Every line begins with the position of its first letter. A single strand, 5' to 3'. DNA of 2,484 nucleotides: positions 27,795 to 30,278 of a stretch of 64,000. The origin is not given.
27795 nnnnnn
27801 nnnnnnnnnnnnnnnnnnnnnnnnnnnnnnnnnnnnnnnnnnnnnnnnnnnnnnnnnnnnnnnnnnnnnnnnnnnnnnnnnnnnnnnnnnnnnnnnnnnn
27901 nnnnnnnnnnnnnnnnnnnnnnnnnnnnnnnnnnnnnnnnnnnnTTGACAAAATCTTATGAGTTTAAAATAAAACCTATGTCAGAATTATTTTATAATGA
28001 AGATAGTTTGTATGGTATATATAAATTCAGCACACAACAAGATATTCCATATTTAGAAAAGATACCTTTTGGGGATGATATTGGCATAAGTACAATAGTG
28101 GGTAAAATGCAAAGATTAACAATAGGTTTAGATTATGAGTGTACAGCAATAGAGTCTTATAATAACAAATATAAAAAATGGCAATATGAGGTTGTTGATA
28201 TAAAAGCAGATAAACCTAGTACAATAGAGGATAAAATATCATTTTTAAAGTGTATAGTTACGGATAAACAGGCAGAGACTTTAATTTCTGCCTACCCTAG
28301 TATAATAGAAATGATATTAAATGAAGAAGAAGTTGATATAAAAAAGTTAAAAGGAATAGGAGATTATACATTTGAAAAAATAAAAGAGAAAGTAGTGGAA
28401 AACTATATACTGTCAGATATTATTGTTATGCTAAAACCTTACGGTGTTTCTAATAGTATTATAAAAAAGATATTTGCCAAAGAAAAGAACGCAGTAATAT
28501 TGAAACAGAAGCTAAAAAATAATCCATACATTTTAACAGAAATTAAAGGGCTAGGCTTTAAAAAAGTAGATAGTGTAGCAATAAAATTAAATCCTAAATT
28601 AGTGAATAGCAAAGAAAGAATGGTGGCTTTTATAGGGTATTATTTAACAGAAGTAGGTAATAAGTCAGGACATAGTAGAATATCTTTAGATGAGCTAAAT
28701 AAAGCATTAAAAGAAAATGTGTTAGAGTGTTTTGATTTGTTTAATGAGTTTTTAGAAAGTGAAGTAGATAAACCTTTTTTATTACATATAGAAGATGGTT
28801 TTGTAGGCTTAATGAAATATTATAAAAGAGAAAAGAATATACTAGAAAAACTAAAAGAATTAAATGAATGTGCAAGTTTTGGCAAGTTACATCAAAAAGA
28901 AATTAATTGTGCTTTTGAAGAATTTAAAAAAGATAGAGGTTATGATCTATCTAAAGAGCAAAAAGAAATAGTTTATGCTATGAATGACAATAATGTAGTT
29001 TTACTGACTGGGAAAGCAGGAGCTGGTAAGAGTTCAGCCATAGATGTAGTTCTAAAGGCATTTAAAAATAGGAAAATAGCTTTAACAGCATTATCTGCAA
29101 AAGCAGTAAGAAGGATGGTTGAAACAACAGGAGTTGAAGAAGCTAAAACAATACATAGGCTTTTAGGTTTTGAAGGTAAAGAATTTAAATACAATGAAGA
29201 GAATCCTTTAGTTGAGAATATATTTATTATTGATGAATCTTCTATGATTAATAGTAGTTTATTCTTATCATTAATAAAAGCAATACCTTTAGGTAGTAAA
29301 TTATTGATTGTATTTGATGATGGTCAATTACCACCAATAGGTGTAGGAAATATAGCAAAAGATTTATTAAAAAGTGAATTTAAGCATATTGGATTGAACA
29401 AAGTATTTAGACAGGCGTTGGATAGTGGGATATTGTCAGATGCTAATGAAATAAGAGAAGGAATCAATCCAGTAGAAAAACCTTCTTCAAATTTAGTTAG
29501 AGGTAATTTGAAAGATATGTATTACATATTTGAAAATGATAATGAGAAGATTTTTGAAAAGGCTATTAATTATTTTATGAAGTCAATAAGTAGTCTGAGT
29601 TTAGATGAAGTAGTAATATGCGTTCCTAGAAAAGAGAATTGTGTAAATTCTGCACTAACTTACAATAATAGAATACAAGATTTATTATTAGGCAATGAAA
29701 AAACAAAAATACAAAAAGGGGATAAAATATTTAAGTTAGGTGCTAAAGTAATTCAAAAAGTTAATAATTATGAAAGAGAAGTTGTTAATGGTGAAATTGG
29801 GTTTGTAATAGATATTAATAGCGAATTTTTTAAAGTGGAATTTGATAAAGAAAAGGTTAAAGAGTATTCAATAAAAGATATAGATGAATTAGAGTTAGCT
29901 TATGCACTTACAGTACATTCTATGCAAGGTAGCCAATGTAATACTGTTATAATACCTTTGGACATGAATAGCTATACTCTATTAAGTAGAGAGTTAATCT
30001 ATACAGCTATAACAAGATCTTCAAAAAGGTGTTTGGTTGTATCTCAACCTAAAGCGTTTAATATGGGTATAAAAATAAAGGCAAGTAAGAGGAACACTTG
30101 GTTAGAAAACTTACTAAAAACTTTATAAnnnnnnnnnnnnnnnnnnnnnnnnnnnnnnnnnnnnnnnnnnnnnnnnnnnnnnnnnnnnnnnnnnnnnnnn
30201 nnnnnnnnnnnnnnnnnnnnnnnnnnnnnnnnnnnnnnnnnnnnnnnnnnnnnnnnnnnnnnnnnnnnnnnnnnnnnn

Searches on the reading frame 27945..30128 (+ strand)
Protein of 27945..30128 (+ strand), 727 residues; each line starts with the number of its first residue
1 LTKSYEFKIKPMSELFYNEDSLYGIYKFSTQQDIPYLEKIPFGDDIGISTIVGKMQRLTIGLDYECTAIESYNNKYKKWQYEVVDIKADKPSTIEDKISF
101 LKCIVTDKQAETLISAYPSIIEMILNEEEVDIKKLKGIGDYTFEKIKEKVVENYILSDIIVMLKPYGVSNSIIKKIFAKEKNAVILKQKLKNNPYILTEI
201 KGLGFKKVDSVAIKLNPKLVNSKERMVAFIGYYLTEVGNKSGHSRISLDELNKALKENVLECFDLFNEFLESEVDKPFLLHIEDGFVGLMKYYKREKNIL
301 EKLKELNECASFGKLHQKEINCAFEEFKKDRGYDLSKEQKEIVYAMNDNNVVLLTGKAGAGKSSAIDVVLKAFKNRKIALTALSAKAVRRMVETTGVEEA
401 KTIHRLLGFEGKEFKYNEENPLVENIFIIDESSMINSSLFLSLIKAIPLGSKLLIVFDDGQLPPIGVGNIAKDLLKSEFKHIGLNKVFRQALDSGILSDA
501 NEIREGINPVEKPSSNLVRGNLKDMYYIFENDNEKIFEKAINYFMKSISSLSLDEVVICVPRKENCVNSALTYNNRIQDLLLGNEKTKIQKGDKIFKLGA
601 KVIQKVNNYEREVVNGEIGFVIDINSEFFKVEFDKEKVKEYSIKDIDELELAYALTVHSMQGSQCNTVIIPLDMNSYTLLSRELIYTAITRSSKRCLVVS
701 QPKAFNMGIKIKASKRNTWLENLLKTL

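Call 14: search_protein_families(library=phrogs, proteins=[window:27945-30128:+], max_evalue=0.00001)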
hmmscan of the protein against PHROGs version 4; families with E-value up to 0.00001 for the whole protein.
window:27945-30128:+ (727 aa): 3 families
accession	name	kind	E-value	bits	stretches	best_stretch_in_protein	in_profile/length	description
phrog_4412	-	DNA, RNA and nucleotide metabolism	8.4e-172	574.2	1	3-726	6-740/743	exonuclease V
phrog_325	-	DNA, RNA and nucleotide metabolism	6.1e-53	181.4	1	295-721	428-889/986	Dda-like helicase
phrog_1967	-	DNA, RNA and nucleotide metabolism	8.3e-06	25.6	0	333-393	151-214/776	DNA helicase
